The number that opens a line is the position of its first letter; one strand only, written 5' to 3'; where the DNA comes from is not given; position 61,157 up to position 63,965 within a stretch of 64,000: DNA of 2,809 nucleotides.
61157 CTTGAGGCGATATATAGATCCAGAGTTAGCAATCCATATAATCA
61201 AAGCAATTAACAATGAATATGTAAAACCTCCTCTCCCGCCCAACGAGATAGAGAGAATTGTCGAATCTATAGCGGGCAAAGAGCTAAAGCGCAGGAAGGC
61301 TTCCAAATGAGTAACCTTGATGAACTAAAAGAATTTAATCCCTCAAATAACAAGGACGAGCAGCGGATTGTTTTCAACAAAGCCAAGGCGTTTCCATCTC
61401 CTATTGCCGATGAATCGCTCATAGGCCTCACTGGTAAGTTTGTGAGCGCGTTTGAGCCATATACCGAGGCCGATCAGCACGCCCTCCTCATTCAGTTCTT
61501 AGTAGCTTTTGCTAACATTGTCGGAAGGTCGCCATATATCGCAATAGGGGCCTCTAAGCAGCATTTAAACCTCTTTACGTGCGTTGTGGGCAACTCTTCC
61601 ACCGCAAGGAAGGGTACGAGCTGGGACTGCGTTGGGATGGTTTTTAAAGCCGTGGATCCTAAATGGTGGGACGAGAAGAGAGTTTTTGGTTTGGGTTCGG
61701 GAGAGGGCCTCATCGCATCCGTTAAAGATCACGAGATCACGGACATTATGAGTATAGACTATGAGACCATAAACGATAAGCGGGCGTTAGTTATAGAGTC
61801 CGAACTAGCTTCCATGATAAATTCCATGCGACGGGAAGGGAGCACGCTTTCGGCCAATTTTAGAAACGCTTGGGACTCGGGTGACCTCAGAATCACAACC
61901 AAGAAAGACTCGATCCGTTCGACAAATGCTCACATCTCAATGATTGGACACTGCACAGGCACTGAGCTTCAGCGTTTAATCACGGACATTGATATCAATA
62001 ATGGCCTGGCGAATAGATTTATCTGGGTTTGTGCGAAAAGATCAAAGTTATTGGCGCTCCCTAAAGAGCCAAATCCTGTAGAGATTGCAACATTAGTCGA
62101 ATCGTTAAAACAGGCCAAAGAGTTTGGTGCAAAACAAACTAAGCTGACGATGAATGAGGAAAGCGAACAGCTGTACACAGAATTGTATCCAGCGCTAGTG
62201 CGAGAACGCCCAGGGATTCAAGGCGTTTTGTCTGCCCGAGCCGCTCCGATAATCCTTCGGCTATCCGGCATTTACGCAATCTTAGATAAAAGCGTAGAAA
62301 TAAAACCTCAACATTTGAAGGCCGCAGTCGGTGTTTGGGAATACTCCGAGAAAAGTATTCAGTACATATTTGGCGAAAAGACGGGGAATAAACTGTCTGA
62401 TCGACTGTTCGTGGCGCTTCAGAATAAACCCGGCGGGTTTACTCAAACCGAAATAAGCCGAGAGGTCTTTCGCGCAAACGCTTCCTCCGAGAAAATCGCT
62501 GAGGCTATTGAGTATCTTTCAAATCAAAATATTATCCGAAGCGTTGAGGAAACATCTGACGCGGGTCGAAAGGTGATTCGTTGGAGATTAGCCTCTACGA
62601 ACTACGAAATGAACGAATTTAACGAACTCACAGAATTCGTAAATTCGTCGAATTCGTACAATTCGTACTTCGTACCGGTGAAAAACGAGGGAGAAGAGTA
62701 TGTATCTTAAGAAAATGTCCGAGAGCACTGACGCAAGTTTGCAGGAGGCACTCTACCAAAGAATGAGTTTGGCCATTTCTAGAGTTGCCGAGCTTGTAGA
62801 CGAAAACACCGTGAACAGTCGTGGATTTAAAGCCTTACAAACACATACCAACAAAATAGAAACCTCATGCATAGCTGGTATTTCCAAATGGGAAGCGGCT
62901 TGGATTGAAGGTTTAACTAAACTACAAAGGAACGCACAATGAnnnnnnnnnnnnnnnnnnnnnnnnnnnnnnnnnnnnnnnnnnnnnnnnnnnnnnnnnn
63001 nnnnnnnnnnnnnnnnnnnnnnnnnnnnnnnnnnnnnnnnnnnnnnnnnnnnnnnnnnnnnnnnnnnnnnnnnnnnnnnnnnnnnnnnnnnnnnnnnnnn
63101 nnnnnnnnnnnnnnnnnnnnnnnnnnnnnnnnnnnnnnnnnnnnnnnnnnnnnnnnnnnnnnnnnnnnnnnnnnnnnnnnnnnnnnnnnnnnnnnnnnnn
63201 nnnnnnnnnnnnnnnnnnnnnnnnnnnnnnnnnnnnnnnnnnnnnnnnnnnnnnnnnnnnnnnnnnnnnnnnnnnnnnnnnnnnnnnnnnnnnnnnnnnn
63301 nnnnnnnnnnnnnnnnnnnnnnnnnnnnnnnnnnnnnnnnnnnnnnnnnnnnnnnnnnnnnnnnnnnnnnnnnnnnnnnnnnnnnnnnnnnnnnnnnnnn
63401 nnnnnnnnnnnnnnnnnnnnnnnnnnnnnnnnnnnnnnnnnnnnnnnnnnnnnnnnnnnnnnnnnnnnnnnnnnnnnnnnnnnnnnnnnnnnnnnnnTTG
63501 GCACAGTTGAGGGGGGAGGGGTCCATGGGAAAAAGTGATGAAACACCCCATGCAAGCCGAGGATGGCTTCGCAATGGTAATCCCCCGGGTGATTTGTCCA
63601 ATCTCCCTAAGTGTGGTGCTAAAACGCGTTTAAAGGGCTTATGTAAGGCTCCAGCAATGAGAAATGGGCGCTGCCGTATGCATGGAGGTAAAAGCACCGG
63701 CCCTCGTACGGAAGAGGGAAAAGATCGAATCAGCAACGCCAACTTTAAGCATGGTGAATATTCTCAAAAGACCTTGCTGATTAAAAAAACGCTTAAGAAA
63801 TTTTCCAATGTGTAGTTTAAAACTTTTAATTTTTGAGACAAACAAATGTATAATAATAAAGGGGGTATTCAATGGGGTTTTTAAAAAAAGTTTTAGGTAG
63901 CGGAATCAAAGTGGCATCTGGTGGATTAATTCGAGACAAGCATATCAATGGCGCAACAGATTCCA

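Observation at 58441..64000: Integrative element with satellite-like core (int, alpA-like, Prim-Pol, DUF3987-like) truncated by the window edge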

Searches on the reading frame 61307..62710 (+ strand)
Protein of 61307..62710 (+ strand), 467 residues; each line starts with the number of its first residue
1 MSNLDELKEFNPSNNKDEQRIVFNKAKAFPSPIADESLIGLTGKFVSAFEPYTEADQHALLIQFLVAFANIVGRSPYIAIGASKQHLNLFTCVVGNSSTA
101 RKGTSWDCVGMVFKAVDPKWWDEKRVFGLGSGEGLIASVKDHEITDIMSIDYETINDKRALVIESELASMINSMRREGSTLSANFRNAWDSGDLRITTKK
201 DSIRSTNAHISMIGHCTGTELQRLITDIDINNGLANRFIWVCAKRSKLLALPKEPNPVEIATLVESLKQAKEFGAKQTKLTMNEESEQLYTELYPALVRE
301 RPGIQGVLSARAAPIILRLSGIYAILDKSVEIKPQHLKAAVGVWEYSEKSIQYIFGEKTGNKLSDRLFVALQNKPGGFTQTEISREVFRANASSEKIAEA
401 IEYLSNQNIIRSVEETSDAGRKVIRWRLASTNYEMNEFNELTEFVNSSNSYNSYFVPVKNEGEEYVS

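Call 6: search_protein_families(library=pfam, proteins=[window:61307-62710:+], max_evalue=0.01)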
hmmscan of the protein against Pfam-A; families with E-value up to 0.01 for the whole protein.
window:61307-62710:+ (467 aa): 1 family
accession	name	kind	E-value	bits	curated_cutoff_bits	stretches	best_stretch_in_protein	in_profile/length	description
PF13148.11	DUF3987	-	5.2e-10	39.5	27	1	156-356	142-363/364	Protein of unknown function (DUF3987)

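Call 9: find_related_loci(query=window:61307-62710:+, collection=genome_contigs, flank=10000)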
Query window:61307-62710:+ (467 aa) in genome_contigs; peptide patterns used: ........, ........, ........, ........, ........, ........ (x = any residue, [..] = any of these).
28 stretches matched a pattern; 2 encode a relative of the query (tblastn E <= 1e-3); 2 distinct loci.
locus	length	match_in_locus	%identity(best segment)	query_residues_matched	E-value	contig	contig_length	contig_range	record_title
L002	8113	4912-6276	91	13-467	0e+0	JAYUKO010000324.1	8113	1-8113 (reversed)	MAG: Bdellovibrionales bacterium isolate GFS_9251 GFS_9251_323, whole genome shotgun sequence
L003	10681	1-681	98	241-467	1e-145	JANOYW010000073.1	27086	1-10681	MAG: Bdellovibrionales bacterium isolate VAR_79_metabat_581 VAR_79_k141_2390208, whole genome shotgun sequence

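Call 10: search_protein_families(library=phrogs, proteins=[window:61307-62710:+], max_evalue=0.01)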
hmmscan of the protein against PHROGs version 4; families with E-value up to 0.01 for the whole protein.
window:61307-62710:+ (467 aa): 6 families
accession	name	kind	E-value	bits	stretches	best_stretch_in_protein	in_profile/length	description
phrog_5311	-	DNA, RNA and nucleotide metabolism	5.4e-17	62.3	1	61-426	285-679/692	helicase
phrog_10514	-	DNA, RNA and nucleotide metabolism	2.8e-13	50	1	62-422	365-740/750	DNA primase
phrog_14296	-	DNA, RNA and nucleotide metabolism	8.3e-10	39.2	1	69-368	31-330/417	DNA primase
phrog_2135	-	DNA, RNA and nucleotide metabolism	6.1e-06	25.8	1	317-403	347-430/713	DNA primase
phrog_28894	-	DNA, RNA and nucleotide metabolism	0.00047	19.2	1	83-248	596-758/994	DNA polymerase/primase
phrog_3022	-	DNA, RNA and nucleotide metabolism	0.00086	18.8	1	206-348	526-679/788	DNA primase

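Call 21: search_protein_families(library=pfam, proteins=[L003:1846-2823:+, L003:2964-3221:+, L003:3240-3566:+, L003:3610-4410:+, L003:4673-5248:+, L003:5260-5580:-, L003:5868-6467:-, L003:6655-7122:-, L003:7494-8879:+, L003:8784-10259:-], max_evalue=0.01)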
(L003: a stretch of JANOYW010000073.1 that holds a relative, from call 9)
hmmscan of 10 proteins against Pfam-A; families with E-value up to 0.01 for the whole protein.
L003:1846-2823:+ (325 aa): 1 family
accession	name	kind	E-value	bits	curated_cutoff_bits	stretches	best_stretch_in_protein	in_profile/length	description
PF13884.11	Peptidase_S74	-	0.0052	17.5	22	0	241-267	1-23/58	Chaperone of endosialidase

L003:2964-3221:+ (85 aa): 0 families

L003:3240-3566:+ (108 aa): 0 families

L003:3610-4410:+ (266 aa): 1 family
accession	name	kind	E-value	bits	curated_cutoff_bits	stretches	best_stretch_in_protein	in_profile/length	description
PF01936.24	NYN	-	1.9e-14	54.8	24.2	1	66-226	2-142/145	NYN domain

L003:4673-5248:+ (191 aa): 0 families

L003:5260-5580:- (106 aa): 0 families

L003:5868-6467:- (199 aa): 2 families
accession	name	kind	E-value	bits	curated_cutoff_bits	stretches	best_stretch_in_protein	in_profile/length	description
PF13580.11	SIS_2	-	1.6e-20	74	27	1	35-151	21-138/138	SIS domain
PF01380.27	SIS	-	3.5e-06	27.3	25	1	108-168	45-105/131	SIS domain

L003:6655-7122:- (155 aa): 1 family
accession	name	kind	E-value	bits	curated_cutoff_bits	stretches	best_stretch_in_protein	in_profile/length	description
PF00210.30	Ferritin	-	3.2e-28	98.9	24.5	1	18-154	3-136/142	Ferritin-like domain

L003:7494-8879:+ (461 aa): 1 family
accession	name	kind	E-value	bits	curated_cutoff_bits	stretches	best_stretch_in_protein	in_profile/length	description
PF02696.19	SelO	-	6.2e-110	368.6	22.8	1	4-430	8-464/466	Protein adenylyltransferase SelO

L003:8784-10259:- (491 aa): 1 family
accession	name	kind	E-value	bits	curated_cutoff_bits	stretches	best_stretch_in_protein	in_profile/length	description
PF04055.27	Radical_SAM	-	3.6e-05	24.4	29.5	1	132-314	2-151/166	Radical SAM superfamily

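Call 22: search_protein_families(library=pfam, proteins=[L002:2919-4175:+, L002:4359-4580:+, L002:4550-4825:+, L002:4822-6279:+, L002:6723-7202:+, L002:7336-7968:-], max_evalue=0.01)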
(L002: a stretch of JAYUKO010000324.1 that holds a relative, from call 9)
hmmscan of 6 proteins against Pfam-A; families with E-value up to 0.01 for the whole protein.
L002:2919-4175:+ (418 aa): 3 families
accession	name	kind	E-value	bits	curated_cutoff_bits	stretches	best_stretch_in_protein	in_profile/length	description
PF22022.2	Phage_int_M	-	3.2e-29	101.4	27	1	110-205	1-96/96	Phage integrase central domain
PF00589.27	Phage_integrase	-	2.4e-16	60.4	27.1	1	240-381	20-167/172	Phage integrase family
PF13356.12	Arm-DNA-bind_3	-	2.2e-15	57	27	1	27-95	16-82/83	Arm DNA-binding domain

L002:4359-4580:+ (73 aa): 1 family
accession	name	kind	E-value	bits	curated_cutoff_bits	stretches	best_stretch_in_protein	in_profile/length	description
PF12728.13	HTH_17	-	1.2e-08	35.5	27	1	21-61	2-42/51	Helix-turn-helix domain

L002:4550-4825:+ (91 aa): 0 families

L002:4822-6279:+ (485 aa): 1 family
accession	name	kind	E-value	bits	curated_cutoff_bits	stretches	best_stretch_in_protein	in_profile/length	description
PF13148.11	DUF3987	-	3.2e-09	36.9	27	1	174-374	142-363/364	Protein of unknown function (DUF3987)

L002:6723-7202:+ (159 aa): 0 families

L002:7336-7968:- (210 aa): 1 family
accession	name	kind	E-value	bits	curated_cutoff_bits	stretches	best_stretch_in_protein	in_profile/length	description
PF04326.19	SLFN_AlbA_2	-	0.0072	17.3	25.3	0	12-53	76-117/118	Schlafen, AlbA_2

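Call 27: search_protein_families(library=ncbifam, proteins=[window:61307-62710:+], max_evalue=0.01)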
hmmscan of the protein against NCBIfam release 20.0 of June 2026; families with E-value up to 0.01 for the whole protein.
window:61307-62710:+ (467 aa): 0 families

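Call 30: find_homologous_proteins(query=L003:5868-6467:-, max_evalue=1e-60)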
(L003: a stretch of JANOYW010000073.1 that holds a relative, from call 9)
Query L003:5868-6467:- (199 aa): 1582 proteins with E <= 1e-60 among 8000 candidates; the best 120 are listed.
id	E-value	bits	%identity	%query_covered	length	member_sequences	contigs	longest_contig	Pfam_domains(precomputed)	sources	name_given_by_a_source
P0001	2.0e-125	434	100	100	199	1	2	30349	PF01380.28,PF13580.12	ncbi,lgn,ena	-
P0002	5.3e-125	432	99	100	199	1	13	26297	PF01380.28,PF13580.12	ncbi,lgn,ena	-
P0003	7.1e-124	429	98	100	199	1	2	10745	PF01380.28,PF13580.12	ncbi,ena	-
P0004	1.3e-122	424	98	100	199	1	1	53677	PF01380.28,PF13580.12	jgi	jgi:D-sedoheptulose 7-phosphate isomerase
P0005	1.1e-121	422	97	100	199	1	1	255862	PF01380.28,PF13580.12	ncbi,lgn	-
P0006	9.0e-121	418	96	100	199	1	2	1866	PF01380.28,PF13580.12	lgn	-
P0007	1.4e-120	418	96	100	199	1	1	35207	PF01380.28,PF13580.12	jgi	jgi:D-sedoheptulose 7-phosphate isomerase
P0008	2.6e-119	414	94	100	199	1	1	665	PF01380.28,PF13580.12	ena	-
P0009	1.8e-118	411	94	100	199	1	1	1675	PF01380.28,PF13580.12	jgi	jgi:D-sedoheptulose 7-phosphate isomerase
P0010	2.8e-118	410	94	100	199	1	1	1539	PF01380.28,PF13580.12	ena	-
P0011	9.3e-116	402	92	100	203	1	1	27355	PF01380.28,PF13580.12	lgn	-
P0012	1.7e-115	401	92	100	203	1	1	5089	PF01380.28,PF13580.12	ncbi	-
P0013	3.0e-115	400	91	100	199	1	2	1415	PF13580.12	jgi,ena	jgi:D-sedoheptulose 7-phosphate isomerase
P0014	9.5e-112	389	90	98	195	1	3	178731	PF01380.28,PF13580.12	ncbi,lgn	-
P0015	2.1e-100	352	79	98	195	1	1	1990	PF01380.28,PF13580.12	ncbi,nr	ncbi:SIS domain-containing protein [bacterium]|nr:SIS domain-containing protein [bacterium]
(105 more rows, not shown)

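Call 31: find_encoding_contigs(protein=P0005, flank=10000, max_places=4)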
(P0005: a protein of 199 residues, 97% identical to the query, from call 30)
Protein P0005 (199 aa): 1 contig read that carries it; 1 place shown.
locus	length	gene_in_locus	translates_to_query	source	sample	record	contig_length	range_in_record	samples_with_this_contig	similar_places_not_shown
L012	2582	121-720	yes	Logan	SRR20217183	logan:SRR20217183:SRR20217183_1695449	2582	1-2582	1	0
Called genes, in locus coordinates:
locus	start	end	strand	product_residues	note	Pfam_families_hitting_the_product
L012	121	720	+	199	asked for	PF13580:SIS_2, PF01380:SIS (weak)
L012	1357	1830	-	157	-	-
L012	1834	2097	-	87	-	-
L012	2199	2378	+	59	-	-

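Call 32: find_encoding_contigs(protein=P0002, flank=10000, max_places=10)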
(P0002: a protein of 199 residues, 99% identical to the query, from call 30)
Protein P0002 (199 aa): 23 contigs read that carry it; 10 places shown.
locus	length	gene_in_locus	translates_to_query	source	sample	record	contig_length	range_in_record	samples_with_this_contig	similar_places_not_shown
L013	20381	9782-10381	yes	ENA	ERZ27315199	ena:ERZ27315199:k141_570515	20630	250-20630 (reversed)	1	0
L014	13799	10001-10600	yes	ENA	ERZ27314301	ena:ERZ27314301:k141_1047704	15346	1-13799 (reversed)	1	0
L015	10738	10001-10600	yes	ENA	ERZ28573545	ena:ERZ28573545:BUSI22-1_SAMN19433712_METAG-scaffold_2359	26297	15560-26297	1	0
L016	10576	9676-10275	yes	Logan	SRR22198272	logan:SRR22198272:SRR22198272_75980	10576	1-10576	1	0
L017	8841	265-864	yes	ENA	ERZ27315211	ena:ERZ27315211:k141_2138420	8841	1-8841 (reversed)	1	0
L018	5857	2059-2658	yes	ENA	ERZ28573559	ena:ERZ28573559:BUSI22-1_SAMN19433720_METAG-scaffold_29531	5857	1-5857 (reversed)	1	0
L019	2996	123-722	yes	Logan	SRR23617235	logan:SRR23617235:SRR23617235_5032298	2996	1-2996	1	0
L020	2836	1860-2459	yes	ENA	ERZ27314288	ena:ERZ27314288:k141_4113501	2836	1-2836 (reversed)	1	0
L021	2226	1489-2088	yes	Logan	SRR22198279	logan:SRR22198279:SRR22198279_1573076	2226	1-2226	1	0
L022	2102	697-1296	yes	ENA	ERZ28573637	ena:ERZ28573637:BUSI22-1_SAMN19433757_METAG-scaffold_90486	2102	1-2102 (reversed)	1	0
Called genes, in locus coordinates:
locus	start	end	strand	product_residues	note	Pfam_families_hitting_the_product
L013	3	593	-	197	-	?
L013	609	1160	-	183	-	-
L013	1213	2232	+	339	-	PF06185:YecM, PF14091:DUF4269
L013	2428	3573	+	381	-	PF13186:SPASM, PF04055:Radical_SAM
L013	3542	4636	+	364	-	PF13186:SPASM, PF04055:Radical_SAM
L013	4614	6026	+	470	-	PF04055:Radical_SAM (faint)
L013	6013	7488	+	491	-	-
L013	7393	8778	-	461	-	PF02696:SelO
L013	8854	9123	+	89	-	-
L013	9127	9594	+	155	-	PF00210:Ferritin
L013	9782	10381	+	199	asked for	PF13580:SIS_2, PF01380:SIS (weak)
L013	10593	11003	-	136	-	-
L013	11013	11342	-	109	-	-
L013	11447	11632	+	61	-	-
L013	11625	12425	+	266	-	-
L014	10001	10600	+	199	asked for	PF13580:SIS_2, PF01380:SIS (weak)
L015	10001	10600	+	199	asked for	PF13580:SIS_2, PF01380:SIS (weak)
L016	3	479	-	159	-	?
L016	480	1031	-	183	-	-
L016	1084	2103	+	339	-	PF06185:YecM, PF14091:DUF4269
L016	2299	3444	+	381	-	PF13186:SPASM, PF04055:Radical_SAM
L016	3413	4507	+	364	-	PF13186:SPASM, PF04055:Radical_SAM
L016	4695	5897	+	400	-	PF04055:Radical_SAM (faint)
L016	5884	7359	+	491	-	-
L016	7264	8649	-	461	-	PF02696:SelO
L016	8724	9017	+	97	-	-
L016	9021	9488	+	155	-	PF00210:Ferritin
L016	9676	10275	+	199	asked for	PF13580:SIS_2, PF01380:SIS (weak)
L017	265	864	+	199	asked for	PF13580:SIS_2, PF01380:SIS (weak)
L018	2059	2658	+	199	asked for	PF13580:SIS_2, PF01380:SIS (weak)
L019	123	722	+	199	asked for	PF13580:SIS_2, PF01380:SIS (weak)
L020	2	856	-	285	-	?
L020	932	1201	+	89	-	-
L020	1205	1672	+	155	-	PF00210:Ferritin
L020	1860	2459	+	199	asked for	PF13580:SIS_2, PF01380:SIS (weak)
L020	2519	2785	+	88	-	-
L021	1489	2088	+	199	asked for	PF13580:SIS_2, PF01380:SIS (weak)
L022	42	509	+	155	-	PF00210:Ferritin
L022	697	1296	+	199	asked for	PF13580:SIS_2, PF01380:SIS (weak)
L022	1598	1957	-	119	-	-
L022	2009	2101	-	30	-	?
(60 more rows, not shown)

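Call 39: find_related_loci(query=window:61307-62710:+, collection=viral_contigs, flank=10000)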
Query window:61307-62710:+ (467 aa) in viral_contigs; peptide patterns used: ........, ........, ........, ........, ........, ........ (x = any residue, [..] = any of these).
1 stretches matched a pattern, but none encodes a relative of the query by tblastn (E <= 1e-3).

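Call 53: search_protein_families(library=padloc, proteins=[L012:1007-1360:+, L012:1357-1830:-, L012:1834-2097:-, L012:2193-2378:+, L003:2964-3221:+, L003:3240-3566:+, L003:3610-4410:+, L003:4673-5248:+], max_evalue=0.01)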
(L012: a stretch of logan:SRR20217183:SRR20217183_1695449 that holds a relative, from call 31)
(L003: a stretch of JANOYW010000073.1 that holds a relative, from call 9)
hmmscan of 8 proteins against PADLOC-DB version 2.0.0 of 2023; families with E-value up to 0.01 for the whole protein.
L012:1007-1360:+ (117 aa): 0 families

L012:1357-1830:- (157 aa): 0 families

L012:1834-2097:- (87 aa): 0 families

L012:2193-2378:+ (61 aa): 0 families

L003:2964-3221:+ (85 aa): 0 families

L003:3240-3566:+ (108 aa): 0 families

L003:3610-4410:+ (266 aa): 2 families
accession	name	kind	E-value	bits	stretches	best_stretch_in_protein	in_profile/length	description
PDLC04163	HEC-09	-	2.3e-17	61.3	1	65-204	3-151/203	-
PDLC01154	NYN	-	2.4e-05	21.9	1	68-196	150-266/310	"LabA-like protein, NYN family nuclease"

L003:4673-5248:+ (191 aa): 0 families

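Call 54: search_protein_families(library=pfam, proteins=[L012:1007-1360:+, L012:1357-1830:-, L012:1834-2097:-, L012:2193-2378:+, L002:6263-6514:+, L002:6460-6726:+, L002:7241-7492:+, L002:4550-4825:+], max_evalue=0.05)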
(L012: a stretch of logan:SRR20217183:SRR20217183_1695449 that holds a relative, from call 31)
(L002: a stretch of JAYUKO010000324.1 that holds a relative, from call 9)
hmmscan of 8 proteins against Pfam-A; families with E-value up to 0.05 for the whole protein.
L012:1007-1360:+ (117 aa): 0 families

L012:1357-1830:- (157 aa): 1 family
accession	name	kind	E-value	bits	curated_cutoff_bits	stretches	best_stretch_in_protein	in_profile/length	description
PF12090.13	Spt20_SEP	-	0.034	14.3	27.1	1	32-154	57-115/177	Spt20, SEP domain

L012:1834-2097:- (87 aa): 0 families

L012:2193-2378:+ (61 aa): 0 families

L002:6263-6514:+ (83 aa): 0 families

L002:6460-6726:+ (88 aa): 0 families

L002:7241-7492:+ (83 aa): 0 families

L002:4550-4825:+ (91 aa): 0 families

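Call 84: search_protein_families(library=phrogs, proteins=[L003:2964-3221:+, L003:3240-3566:+, L003:3610-4410:+, L003:4673-5248:+, L003:5260-5580:-, L012:1007-1360:+, L012:1357-1830:-, L012:1834-2097:-, L012:2193-2378:+], max_evalue=0.01)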
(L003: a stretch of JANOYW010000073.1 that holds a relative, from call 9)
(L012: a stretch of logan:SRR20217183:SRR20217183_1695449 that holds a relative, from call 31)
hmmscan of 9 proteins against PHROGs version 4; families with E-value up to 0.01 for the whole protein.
L003:2964-3221:+ (85 aa): 0 families

L003:3240-3566:+ (108 aa): 1 family
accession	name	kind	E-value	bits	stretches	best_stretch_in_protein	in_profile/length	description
phrog_13843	-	unknown function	2.4e-23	83.2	1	14-106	18-110/110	-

L003:3610-4410:+ (266 aa): 1 family
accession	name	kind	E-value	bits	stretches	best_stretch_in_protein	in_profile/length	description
phrog_7929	-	unknown function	6.4e-08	33.6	1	66-192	6-147/210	-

L003:4673-5248:+ (191 aa): 0 families

L003:5260-5580:- (106 aa): 0 families

L012:1007-1360:+ (117 aa): 0 families

L012:1357-1830:- (157 aa): 0 families

L012:1834-2097:- (87 aa): 0 families

L012:2193-2378:+ (61 aa): 1 family
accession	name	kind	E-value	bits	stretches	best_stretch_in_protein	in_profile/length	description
phrog_3180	-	transcription regulation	0.00047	21.1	1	20-59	3-44/50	Arc-like repressor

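Call 102: search_solved_structures(query=window:61307-62710:+, max_evalue=0.1)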
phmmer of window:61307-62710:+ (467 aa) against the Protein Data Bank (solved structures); distinct sequences matched with E-value up to 0.1: 0.

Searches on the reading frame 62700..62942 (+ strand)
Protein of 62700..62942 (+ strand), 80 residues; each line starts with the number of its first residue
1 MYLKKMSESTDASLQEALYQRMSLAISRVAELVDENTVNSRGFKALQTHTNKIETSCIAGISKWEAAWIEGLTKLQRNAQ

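Call 6: search_protein_families(library=pfam, proteins=[window:62700-62942:+], max_evalue=0.01)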
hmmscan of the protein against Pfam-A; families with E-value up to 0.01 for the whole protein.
window:62700-62942:+ (80 aa): 0 families

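Call 10: search_protein_families(library=phrogs, proteins=[window:62700-62942:+], max_evalue=0.01)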
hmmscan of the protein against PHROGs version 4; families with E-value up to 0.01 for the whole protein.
window:62700-62942:+ (80 aa): 0 families

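Call 27: search_protein_families(library=ncbifam, proteins=[window:62700-62942:+], max_evalue=0.01)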
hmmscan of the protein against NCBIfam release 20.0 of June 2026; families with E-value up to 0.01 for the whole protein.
window:62700-62942:+ (80 aa): 0 families

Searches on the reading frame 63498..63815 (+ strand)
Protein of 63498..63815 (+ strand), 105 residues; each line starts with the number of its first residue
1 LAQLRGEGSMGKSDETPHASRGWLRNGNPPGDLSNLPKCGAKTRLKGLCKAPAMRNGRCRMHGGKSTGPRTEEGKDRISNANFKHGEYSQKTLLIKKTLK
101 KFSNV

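Call 6: search_protein_families(library=pfam, proteins=[window:63498-63815:+], max_evalue=0.01)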
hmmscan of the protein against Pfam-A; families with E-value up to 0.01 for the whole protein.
window:63498-63815:+ (105 aa): 0 families

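Call 7: find_encoding_contigs(protein=window:63498-63815:+, flank=10000, max_places=10)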
Protein window:63498-63815:+ (105 aa): no gene with exactly this product is on record in the collection.
